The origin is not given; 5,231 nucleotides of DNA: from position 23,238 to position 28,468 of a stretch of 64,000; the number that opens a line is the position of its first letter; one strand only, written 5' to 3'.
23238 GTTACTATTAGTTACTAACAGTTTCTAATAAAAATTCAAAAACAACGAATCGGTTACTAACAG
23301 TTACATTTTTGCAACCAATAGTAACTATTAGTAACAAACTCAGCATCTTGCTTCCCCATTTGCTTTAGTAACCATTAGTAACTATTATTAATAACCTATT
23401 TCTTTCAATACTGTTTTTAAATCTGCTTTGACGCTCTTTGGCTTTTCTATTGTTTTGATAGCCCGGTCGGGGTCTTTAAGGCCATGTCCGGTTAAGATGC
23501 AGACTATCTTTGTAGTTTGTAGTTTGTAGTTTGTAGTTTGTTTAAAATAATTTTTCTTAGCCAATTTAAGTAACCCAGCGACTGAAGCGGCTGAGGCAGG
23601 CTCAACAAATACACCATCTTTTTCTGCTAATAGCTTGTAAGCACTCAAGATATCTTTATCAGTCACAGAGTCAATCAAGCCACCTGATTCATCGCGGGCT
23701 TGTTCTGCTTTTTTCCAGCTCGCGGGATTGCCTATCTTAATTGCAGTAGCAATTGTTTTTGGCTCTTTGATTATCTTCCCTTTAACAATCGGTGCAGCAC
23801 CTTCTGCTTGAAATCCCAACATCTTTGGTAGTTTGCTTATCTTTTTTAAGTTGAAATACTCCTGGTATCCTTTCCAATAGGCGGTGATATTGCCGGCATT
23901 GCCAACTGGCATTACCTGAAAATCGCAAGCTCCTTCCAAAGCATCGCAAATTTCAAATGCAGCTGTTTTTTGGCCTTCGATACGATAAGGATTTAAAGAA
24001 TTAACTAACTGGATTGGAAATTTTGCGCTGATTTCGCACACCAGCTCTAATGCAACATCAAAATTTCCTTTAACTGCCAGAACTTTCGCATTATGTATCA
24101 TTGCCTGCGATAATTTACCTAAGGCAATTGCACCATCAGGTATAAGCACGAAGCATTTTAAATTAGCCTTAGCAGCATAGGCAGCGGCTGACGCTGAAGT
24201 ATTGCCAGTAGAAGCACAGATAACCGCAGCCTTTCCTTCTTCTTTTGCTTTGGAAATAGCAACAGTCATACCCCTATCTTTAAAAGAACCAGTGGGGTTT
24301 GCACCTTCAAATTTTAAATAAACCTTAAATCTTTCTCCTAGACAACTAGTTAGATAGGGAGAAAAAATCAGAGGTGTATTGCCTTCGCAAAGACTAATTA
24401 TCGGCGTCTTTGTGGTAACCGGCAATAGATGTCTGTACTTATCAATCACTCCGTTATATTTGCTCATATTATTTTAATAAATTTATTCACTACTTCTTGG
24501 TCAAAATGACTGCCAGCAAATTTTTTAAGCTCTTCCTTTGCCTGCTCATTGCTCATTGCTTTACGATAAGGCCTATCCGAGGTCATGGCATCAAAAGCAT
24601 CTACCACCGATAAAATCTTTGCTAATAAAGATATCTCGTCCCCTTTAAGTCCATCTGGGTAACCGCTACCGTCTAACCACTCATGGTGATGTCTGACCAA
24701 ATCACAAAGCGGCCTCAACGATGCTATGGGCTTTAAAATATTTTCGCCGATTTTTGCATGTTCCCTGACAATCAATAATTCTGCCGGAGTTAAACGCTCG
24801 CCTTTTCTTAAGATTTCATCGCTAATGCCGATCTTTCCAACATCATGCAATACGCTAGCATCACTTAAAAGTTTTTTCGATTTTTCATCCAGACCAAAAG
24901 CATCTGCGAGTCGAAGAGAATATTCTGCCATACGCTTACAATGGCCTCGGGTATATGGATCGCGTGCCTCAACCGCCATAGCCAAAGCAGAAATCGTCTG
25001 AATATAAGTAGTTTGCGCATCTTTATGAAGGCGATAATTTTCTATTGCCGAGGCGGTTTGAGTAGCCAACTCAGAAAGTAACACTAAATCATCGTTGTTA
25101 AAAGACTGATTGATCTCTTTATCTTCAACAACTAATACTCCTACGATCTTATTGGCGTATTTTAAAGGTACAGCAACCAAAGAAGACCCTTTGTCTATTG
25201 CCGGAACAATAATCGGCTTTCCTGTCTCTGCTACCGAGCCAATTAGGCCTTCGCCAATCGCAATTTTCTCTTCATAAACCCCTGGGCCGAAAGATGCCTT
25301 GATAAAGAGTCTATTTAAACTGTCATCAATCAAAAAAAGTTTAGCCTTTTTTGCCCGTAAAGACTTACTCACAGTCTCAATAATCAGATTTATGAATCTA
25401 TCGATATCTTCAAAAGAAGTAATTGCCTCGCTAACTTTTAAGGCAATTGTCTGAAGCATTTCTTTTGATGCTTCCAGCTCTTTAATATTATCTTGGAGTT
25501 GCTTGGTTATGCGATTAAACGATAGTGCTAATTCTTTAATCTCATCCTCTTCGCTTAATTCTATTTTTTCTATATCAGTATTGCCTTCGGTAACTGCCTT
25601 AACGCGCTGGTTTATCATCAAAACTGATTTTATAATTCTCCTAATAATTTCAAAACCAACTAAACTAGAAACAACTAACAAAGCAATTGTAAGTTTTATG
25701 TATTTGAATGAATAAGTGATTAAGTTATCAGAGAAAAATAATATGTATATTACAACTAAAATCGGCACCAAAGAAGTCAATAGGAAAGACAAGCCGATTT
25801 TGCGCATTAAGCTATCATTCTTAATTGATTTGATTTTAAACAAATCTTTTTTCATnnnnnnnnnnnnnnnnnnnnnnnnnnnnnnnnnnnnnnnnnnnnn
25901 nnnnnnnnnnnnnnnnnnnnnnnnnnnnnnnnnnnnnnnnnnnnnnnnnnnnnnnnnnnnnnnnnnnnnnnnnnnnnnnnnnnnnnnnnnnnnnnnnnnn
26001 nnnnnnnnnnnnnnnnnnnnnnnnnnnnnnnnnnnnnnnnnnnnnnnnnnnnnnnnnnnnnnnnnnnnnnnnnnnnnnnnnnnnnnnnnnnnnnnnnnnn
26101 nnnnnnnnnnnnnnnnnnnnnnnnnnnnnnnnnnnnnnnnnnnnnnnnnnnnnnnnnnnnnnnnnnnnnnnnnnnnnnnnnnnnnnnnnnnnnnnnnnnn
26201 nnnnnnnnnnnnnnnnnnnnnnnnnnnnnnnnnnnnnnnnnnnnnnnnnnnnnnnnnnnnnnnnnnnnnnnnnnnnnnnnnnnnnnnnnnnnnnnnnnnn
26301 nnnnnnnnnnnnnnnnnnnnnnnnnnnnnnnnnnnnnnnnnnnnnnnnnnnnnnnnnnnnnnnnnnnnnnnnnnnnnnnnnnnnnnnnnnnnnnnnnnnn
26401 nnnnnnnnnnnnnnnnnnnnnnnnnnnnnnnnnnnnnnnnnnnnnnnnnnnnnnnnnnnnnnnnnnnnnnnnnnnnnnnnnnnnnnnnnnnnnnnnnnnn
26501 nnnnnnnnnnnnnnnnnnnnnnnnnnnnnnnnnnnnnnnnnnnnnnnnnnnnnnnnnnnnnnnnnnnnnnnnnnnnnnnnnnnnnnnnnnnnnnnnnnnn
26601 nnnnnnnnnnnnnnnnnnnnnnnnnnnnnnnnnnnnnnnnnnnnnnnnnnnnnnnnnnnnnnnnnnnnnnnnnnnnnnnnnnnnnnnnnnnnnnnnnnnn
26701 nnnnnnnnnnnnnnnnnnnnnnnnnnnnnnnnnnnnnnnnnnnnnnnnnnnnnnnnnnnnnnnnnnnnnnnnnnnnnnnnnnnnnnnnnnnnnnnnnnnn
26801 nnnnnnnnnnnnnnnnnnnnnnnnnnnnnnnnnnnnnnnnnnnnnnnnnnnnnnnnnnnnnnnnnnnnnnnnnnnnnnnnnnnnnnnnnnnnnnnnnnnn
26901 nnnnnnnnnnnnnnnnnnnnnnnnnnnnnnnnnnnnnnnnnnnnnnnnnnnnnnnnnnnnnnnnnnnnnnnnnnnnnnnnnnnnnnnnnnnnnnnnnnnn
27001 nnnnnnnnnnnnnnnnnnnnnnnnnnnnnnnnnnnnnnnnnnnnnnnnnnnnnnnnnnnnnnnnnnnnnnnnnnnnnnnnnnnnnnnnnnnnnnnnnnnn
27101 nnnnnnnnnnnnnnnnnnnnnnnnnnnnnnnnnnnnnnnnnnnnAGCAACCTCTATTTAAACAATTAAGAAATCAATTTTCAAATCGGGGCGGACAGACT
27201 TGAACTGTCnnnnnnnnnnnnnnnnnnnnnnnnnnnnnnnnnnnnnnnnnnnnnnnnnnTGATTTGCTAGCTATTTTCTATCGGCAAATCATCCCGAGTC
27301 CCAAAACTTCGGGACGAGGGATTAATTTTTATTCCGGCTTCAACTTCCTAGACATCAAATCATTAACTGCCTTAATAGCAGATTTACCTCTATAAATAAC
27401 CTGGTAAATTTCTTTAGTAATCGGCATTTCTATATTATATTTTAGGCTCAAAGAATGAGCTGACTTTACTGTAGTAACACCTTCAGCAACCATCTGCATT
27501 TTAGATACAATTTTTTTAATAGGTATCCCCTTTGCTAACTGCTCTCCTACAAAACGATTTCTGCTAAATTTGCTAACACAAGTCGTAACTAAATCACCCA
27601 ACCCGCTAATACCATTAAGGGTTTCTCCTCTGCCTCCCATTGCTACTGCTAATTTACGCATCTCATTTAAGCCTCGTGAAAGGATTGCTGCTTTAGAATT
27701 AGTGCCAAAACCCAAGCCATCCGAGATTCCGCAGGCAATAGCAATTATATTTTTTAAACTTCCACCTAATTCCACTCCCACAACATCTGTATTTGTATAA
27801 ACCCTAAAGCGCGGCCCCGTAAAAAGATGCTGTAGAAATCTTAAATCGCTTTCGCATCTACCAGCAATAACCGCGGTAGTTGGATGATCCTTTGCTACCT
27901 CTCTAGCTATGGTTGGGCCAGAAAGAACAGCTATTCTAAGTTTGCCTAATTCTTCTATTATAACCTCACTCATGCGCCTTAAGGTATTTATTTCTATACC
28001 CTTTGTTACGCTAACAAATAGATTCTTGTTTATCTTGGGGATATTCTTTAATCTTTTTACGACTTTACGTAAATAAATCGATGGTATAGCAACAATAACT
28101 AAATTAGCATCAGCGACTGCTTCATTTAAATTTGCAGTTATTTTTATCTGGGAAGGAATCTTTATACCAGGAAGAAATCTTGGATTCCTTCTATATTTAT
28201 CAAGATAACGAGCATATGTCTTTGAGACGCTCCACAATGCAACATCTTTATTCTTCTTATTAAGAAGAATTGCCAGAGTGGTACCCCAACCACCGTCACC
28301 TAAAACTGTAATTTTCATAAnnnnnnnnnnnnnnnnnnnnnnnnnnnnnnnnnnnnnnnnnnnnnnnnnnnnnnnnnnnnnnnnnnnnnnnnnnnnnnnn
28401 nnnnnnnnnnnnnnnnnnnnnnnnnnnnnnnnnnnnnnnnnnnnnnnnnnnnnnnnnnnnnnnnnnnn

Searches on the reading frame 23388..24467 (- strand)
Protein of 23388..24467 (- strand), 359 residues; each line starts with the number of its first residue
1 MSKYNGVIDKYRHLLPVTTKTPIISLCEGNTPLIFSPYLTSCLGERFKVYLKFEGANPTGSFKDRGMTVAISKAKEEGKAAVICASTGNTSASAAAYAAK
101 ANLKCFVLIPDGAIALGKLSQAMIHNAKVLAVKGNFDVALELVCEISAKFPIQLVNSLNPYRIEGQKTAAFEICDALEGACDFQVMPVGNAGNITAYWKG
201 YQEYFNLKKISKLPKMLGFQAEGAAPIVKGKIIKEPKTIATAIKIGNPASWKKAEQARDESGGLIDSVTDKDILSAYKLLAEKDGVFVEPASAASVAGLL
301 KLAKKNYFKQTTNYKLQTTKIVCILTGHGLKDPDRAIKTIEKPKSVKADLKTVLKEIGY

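Call 58: search_protein_families(library=pfam, proteins=[window:23388-24467:-], max_evalue=0.00001)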
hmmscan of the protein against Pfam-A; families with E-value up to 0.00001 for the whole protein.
window:23388-24467:- (359 aa): 1 family
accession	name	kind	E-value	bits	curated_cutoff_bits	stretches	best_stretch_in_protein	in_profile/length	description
PF00291.31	PALP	-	5.1e-69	233.3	35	1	24-327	1-295/295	Pyridoxal-phosphate dependent enzyme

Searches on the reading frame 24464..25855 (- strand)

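Call 58: search_protein_families(library=pfam, proteins=[window:24464-25855:-], max_evalue=0.00001)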
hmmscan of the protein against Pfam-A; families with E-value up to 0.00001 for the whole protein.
window:24464-25855:- (463 aa): 6 families
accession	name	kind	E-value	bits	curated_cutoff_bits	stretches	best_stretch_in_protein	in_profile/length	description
PF13487.12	HD_5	-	3.6e-39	134.7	27.2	1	291-455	3-170/170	HD domain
PF01966.28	HD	-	3.3e-19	69.7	22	1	304-424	3-116/116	HD domain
PF13492.12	GAF_3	-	2.2e-15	57.6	27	1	152-273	3-129/129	GAF domain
PF13185.12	GAF_2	-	1.2e-11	45.4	28.6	1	150-272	3-136/136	GAF domain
PF01590.32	GAF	-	2.7e-10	41.3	22.4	1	150-271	1-133/133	GAF domain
PF00672.30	HAMP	-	9.4e-07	29.5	25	1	70-122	2-53/53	HAMP domain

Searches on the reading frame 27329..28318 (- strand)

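Call 58: search_protein_families(library=pfam, proteins=[window:27329-28318:-], max_evalue=0.00001)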
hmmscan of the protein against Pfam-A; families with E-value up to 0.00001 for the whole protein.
window:27329-28318:- (329 aa): 3 families
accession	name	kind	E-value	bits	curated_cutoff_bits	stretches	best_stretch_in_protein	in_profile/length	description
PF07479.19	NAD_Gly3P_dh_C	-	3.2e-54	183.4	25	1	178-318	1-141/142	NAD-dependent glycerol-3-phosphate dehydrogenase C-terminus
PF01210.29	NAD_Gly3P_dh_N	-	5.5e-47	160.1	23.1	1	2-154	1-153/158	NAD-dependent glycerol-3-phosphate dehydrogenase N-terminus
PF20618.3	GPD_NAD_C_bact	-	2.6e-20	73.1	27.6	1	238-304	1-66/66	Bacterial GPD, NAD-dependent C-terminal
